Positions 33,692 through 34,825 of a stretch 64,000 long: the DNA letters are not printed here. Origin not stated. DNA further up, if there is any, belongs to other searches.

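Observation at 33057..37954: Lipoprotein - UbiA prenyltransferase - two radical SAM enzymes - methyltransferase operon: candidate pathway for a modified isoprenoid lipid or quinone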

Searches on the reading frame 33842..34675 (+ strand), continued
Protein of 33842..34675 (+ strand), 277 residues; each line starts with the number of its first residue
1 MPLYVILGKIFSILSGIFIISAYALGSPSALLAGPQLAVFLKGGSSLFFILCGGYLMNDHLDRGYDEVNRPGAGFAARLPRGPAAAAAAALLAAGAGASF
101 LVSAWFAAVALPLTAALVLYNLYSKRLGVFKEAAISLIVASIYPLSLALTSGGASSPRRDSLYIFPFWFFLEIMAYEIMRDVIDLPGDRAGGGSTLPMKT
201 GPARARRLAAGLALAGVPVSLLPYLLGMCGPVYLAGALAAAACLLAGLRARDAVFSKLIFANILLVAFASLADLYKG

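Call 82: search_protein_families(library=pfam, proteins=[P0147, P0140, P0180, P0216, P0135], max_evalue=0.001)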
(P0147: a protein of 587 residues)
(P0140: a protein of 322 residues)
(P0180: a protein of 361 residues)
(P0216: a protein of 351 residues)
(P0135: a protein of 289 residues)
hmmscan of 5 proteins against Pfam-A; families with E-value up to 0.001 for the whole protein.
P0147 (587 aa): 9 families
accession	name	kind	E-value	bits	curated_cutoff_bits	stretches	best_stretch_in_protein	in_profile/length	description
PF01040.23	UbiA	-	6.3e-26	91.6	34.2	1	344-557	17-229/250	UbiA prenyltransferase family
PF13649.12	Methyltransf_25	-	2.8e-18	66.8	27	1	51-140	2-97/97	Methyltransferase domain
PF08241.18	Methyltransf_11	-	2.7e-17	63.6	21.2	1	52-142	2-93/95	Methyltransferase domain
PF13847.12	Methyltransf_31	-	1.1e-11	45.1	27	1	47-147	4-112/145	Methyltransferase domain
PF01209.24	Ubie_methyltran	-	1.2e-11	44.8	20.1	1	38-146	39-153/233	ubiE/COQ5 methyltransferase family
PF13489.12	Methyltransf_23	-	1.3e-10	41.7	27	1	45-197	21-162/164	Methyltransferase domain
PF08242.18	Methyltransf_12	-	9.5e-10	39.5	30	1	52-142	2-98/98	Methyltransferase domain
PF01728.25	FtsJ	-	1.4e-06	28.8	24.1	1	37-116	11-97/181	FtsJ-like methyltransferase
PF06325.19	PrmA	-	0.0005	20.1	22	1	34-116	150-232/296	Ribosomal protein L11 methyltransferase (PrmA)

P0140 (322 aa): 1 family
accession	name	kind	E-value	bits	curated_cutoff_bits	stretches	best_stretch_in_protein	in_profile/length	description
PF01040.23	UbiA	-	3.2e-23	82.8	34.2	1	25-200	9-181/250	UbiA prenyltransferase family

P0180 (361 aa): 1 family
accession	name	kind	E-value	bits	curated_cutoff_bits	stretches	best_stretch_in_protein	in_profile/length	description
PF01040.23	UbiA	-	2.6e-38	132.2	34.2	1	23-247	1-228/250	UbiA prenyltransferase family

P0216 (351 aa): 1 family
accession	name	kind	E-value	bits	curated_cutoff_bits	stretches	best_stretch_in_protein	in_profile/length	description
PF01040.23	UbiA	-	1.1e-37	130.1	34.2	1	96-330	3-242/250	UbiA prenyltransferase family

P0135 (289 aa): 1 family
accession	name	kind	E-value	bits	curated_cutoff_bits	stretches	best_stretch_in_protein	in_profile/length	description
PF01040.23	UbiA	-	4.8e-23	82.2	34.2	1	50-258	20-227/250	UbiA prenyltransferase family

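Call 84: find_encoding_contigs(protein=P0147, flank=8000, max_places=3)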
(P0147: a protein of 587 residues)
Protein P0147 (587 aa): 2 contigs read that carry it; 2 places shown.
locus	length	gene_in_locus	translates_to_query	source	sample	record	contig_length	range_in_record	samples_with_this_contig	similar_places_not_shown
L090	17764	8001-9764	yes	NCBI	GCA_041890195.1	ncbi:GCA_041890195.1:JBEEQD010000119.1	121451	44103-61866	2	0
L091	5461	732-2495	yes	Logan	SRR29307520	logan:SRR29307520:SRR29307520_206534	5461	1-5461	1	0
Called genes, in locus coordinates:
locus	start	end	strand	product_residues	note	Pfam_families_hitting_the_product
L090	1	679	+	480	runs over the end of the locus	-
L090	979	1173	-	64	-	-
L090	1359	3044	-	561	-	PF04055:Radical_SAM, PF13353:Fer4_12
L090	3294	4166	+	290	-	PF07963:N_methyl (weak)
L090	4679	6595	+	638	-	PF05496:RuvB_N (faint), PF13177:DNA_pol3_delta2, PF00004:AAA, PF07728:AAA_5 (weak), PF22608:DNAX_ATPase_lid, PF12169:DNA_pol3_gamma3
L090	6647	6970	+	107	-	PF02575:YbaB_DNA_bd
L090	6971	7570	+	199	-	PF21176:RecR_HhH, PF02132:RecR_ZnF, PF13662:Toprim_4, PF01751:Toprim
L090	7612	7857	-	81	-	PF13560:HTH_31, PF12844:HTH_19, PF01381:HTH_3, PF13443:HTH_26 (weak)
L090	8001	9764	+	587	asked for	PF01209:Ubie_methyltran, PF13489:Methyltransf_23, PF01728:FtsJ (weak), PF08241:Methyltransf_11, PF08242:Methyltransf_12, PF13649:Methyltransf_25, PF13847:Methyltransf_31, PF01040:UbiA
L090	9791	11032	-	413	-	PF04055:Radical_SAM, PF13186:SPASM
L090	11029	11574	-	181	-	-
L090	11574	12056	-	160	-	-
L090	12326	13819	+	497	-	PF00309:Sigma54_AID, PF04963:Sigma54_CBD, PF04552:Sigma54_DBD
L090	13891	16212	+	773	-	PF13360:PQQ_2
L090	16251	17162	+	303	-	PF00248:Aldo_ket_red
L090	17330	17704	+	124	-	PF01329:Pterin_4a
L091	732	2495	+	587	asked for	PF01209:Ubie_methyltran, PF13489:Methyltransf_23, PF01728:FtsJ (weak), PF08241:Methyltransf_11, PF08242:Methyltransf_12, PF13649:Methyltransf_25, PF13847:Methyltransf_31, PF01040:UbiA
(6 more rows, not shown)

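Call 90: find_encoding_contigs(protein=P0130, flank=7000, max_places=2)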
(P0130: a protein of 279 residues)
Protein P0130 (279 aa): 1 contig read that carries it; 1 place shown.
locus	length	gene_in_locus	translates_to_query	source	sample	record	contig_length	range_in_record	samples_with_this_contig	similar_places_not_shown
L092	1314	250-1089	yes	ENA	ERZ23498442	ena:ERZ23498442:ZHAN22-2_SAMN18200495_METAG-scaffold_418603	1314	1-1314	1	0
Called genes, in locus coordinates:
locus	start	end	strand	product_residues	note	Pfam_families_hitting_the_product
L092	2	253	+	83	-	?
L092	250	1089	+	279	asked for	PF01040:UbiA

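Call 91: find_encoding_contigs(protein=P0133, flank=7000, max_places=2)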
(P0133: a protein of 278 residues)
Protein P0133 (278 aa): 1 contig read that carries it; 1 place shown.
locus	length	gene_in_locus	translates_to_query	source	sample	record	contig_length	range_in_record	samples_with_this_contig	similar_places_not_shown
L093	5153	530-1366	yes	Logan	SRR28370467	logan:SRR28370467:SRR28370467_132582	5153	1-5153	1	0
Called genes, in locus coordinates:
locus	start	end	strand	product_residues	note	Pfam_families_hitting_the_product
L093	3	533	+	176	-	?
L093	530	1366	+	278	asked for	PF01040:UbiA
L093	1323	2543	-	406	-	PF04055:Radical_SAM, PF13186:SPASM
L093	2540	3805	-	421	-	-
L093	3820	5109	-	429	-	-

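Call 92: find_encoding_contigs(protein=P0143, flank=7000, max_places=2)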
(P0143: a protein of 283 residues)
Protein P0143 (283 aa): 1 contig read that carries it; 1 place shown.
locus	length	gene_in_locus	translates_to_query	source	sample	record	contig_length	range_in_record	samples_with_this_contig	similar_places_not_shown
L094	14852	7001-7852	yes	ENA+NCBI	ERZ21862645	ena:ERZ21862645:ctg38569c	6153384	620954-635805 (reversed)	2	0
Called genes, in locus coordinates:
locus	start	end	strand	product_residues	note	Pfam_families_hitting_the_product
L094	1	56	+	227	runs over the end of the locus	PF07963:N_methyl (weak)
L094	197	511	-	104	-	PF13560:HTH_31, PF01381:HTH_3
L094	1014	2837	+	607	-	PF01134:GIDA, PF12831:FAD_oxidored, PF21680:GIDA_C_1st (faint), PF13932:SAM_GIDA_C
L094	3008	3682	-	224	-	-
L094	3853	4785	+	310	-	PF02230:Abhydrolase_2 (faint), PF20434:BD-FAE, PF07859:Abhydrolase_3, PF00326:Peptidase_S9, PF01738:DLH (faint)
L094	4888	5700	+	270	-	PF02230:Abhydrolase_2 (faint), PF20434:BD-FAE, PF07859:Abhydrolase_3, PF00326:Peptidase_S9, PF01738:DLH (faint)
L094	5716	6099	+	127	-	PF08000:bPH_1, PF14470:bPH_3 (weak)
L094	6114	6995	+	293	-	PF01209:Ubie_methyltran, PF13489:Methyltransf_23 (weak), PF13847:Methyltransf_31, PF08241:Methyltransf_11, PF08242:Methyltransf_12, PF13649:Methyltransf_25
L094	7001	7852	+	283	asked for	PF01040:UbiA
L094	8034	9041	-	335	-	PF07963:N_methyl (weak)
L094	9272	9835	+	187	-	PF02572:CobA_CobO_BtuR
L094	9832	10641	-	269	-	PF03412:Peptidase_C39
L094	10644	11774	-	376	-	-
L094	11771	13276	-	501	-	PF01654:Cyt_bd_oxida_I, PF13442:Cytochrome_CBB3 (faint)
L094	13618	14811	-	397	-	PF00753:Lactamase_B, PF19583:ODP, PF12706:Lactamase_B_2 (faint), PF00258:Flavodoxin_1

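Call 106: search_protein_families(library=pfam, proteins=[L093:2543-3805:-, L093:3823-5109:-, L090:11032-11574:-, L090:11577-12056:-, L086:12092-12460:+, L086:13002-13406:+], max_evalue=0.1)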
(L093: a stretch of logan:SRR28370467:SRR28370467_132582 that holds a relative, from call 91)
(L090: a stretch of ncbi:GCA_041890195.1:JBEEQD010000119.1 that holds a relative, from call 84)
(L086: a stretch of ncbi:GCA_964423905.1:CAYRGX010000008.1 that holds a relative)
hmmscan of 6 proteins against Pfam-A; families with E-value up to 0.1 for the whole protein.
L093:2543-3805:- (421 aa): 1 family
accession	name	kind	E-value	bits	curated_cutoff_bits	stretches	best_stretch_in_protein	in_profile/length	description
PF02276.23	CytoC_RC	-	0.099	12.4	22.4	0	137-223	133-217/310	Photosynthetic reaction centre cytochrome C subunit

L093:3823-5109:- (429 aa): 0 families

L090:11032-11574:- (181 aa): 0 families

L090:11577-12056:- (160 aa): 0 families

L086:12092-12460:+ (123 aa): 0 families

L086:13002-13406:+ (135 aa): 0 families

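Call 107: search_protein_families(library=ncbifam, proteins=[L090:9794-11032:-, L093:1326-2543:-, L094:6114-6992:+, L094:7001-7849:+, L093:2543-3805:-], max_evalue=1e-10)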
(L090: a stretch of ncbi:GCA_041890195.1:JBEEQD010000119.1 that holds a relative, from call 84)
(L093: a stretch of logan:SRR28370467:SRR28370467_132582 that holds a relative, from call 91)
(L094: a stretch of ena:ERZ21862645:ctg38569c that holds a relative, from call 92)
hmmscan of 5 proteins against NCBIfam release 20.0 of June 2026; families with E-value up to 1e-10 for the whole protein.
L090:9794-11032:- (413 aa): 24 families
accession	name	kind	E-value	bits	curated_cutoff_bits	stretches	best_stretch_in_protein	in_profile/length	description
TIGR04545.1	rSAM_ahbD_hemeb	equivalog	5.8e-29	101.6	500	1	80-263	7-192/339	heme b synthase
TIGR04053.2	TIGR04053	equivalog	9.1e-28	97.5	395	1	71-265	6-203/366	TIGR04053 family radical SAM/SPASM domain-containing protein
TIGR04055.1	rSAM_NirJ2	equivalog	2e-27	96.6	500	1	79-338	6-276/326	putative heme d1 biosynthesis radical SAM protein NirJ2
TIGR04303.1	GeoRSP_rSAM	equivalog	2.4e-26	93.1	400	1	72-337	4-277/325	GeoRSP system radical SAM/SPASM protein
TIGR02109.1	PQQ_syn_pqqE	equivalog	1e-25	90.4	381.35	1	72-339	6-284/358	pyrroloquinoline quinone biosynthesis protein PqqE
TIGR03962.1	mycofact_rSAM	equivalog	1.5e-25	90.1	265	1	79-337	18-284/339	mycofactocin radical SAM maturase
NF045574.1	sacti_mat_StsB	exception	1.2e-24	87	625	1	75-335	98-360/466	StsB family radical SAM/SPASM domain sactipeptide maturase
TIGR03913.1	rad_SAM_trio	equivalog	2.7e-23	82.1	591.75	1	60-262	6-208/477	GDL motif peptide-associated radical SAM/SPASM maturase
TIGR04103.1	rSAM_nif11_3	equivalog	4.1e-19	68.5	725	1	80-270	12-202/412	nif11-class peptide radical SAM maturase 3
TIGR04347.1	pseudo_SAM_Halo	equivalog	7.1e-19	68.3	525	1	79-215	44-183/390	TIGR04347 family pseudo-SAM/SPASM protein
TIGR04051.1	rSAM_NirJ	equivalog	2.6e-18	66.1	515.45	1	83-236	12-166/354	heme d1 biosynthesis radical SAM protein NirJ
TIGR04251.1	SCM_rSAM_ScmF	equivalog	2.9e-18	66.4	400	1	76-337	7-289/353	SynChlorMet cassette radical SAM/SPASM protein ScmF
TIGR04546.1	rSAM_ahbC_deAc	equivalog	4.3e-18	65.3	650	1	79-213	45-182/390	12,18-didecarboxysiroheme deacetylase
TIGR02666.1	moaA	equivalog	1.4e-16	60.4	284.05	1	78-236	15-183/336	GTP 3',8-cyclase MoaA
TIGR04054.1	rSAM_NirJ1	equivalog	2e-16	59.6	650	1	78-232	41-196/387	putative heme d1 biosynthesis radical SAM protein NirJ1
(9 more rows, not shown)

L093:1326-2543:- (406 aa): 26 families (the best 25 are shown)
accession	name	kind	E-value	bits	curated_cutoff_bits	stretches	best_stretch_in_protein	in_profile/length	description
TIGR04053.2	TIGR04053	equivalog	9.4e-35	120.5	395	1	69-273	3-210/366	TIGR04053 family radical SAM/SPASM domain-containing protein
TIGR04545.1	rSAM_ahbD_hemeb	equivalog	2.8e-34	119.1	500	1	78-275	4-203/339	heme b synthase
TIGR04055.1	rSAM_NirJ2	equivalog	8.7e-34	117.5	500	1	78-340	4-277/326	putative heme d1 biosynthesis radical SAM protein NirJ2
TIGR04303.1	GeoRSP_rSAM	equivalog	1.6e-31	110.1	400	1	72-219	3-151/325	GeoRSP system radical SAM/SPASM protein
TIGR02109.1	PQQ_syn_pqqE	equivalog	8.6e-26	90.7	381.35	1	72-341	5-285/358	pyrroloquinoline quinone biosynthesis protein PqqE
NF045574.1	sacti_mat_StsB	exception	8.8e-25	87.5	625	1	74-338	96-362/466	StsB family radical SAM/SPASM domain sactipeptide maturase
TIGR04347.1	pseudo_SAM_Halo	equivalog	2.9e-24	86.1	525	1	75-219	39-186/390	TIGR04347 family pseudo-SAM/SPASM protein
TIGR03962.1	mycofact_rSAM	equivalog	2.3e-23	82.9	265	1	73-359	11-306/339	mycofactocin radical SAM maturase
TIGR04133.1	rSAM_w_lipo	hypoth_equivalog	1.6e-22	79.9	425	1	75-340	25-304/350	TIGR04133 family radical SAM/SPASM protein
TIGR04051.1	rSAM_NirJ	equivalog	8.3e-22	77.6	515.45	1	76-221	4-152/354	heme d1 biosynthesis radical SAM protein NirJ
TIGR03913.1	rad_SAM_trio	equivalog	2.2e-21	75.8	591.75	1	70-338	15-303/477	GDL motif peptide-associated radical SAM/SPASM maturase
TIGR04103.1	rSAM_nif11_3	equivalog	5.3e-20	71.4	725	1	69-339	1-290/412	nif11-class peptide radical SAM maturase 3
TIGR02666.1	moaA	equivalog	8.3e-19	67.7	284.05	1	68-278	4-224/336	GTP 3',8-cyclase MoaA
TIGR04546.1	rSAM_ahbC_deAc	equivalog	1.1e-18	67.2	650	1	75-213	40-181/390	12,18-didecarboxysiroheme deacetylase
TIGR02668.1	moaA_archaeal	equivalog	1.5e-18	66.9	325.25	1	68-263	4-201/303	GTP 3',8-cyclase MoaA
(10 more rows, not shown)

L094:6114-6992:+ (293 aa): 8 families
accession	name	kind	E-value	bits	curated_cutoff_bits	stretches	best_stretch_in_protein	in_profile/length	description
NF045667.1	MTase_DVU1556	equivalog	8.8e-17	61.3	155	1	52-257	9-170/213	DVU_1556 family methyltransferase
NF001244.0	PRK00216.1-5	equivalog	7e-16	58.2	216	1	31-166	10-155/236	bifunctional demethylmenaquinone methyltransferase/2-methoxy-6-polyprenyl-1,4-benzoquinol methylase UbiE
TIGR01934.1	MenG_MenH_UbiE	subfamily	2.4e-14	53.2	158.35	1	35-168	5-145/223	ubiquinone/menaquinone biosynthesis methyltransferase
NF043040.1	corrin_prot_MT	hypoth_equivalog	1.6e-13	50.6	180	1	48-167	25-150/216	corrinoid protein-associated methyltransferase CpaM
NF001241.0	PRK00216.1-2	equivalog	1.6e-12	47.5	327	1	34-171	16-154/231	demethylmenaquinone methyltransferase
TIGR02072.1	BioC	equivalog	3.6e-12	46.6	184.95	1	36-266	3-221/244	malonyl-ACP O-methyltransferase BioC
NF001243.0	PRK00216.1-4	equivalog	4.6e-12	45.8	235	1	31-170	9-157/237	demethylmenaquinone methyltransferase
TIGR02752.1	MenG_heptapren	equivalog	1e-11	44.8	419.85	1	31-176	7-164/231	demethylmenaquinone methyltransferase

L094:7001-7849:+ (283 aa): 7 families
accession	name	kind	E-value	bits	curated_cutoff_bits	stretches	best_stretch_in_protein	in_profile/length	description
NF009523.0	PRK12884.1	equivalog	1.5e-30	106.3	269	1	2-247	3-238/279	prenyltransferase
NF009521.0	PRK12882.1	equivalog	6e-25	88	296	1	7-244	9-238/280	geranylgeranylglycerol-phosphate geranylgeranyltransferase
NF035940.1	prenyl_rel_EboC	equivalog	8.8e-19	68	250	1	48-139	48-139/292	UbiA-like protein EboC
NF009513.0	PRK12872.1-3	equivalog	1.8e-15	57.3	288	1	42-194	57-200/293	prenyltransferase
NF045897.1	SCO3242_trans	equivalog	5.5e-15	55.7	260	1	42-128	34-121/287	SCO3242 family prenyltransferase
NF009522.0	PRK12883.1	equivalog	3.2e-13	49.8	353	1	40-195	38-184/279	geranylgeranylglycerol-phosphate geranylgeranyltransferase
NF006088.0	PRK08238.1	equivalog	8.6e-12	44.4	351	1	40-141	228-331/482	UbiA family prenyltransferase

L093:2543-3805:- (421 aa): 0 families
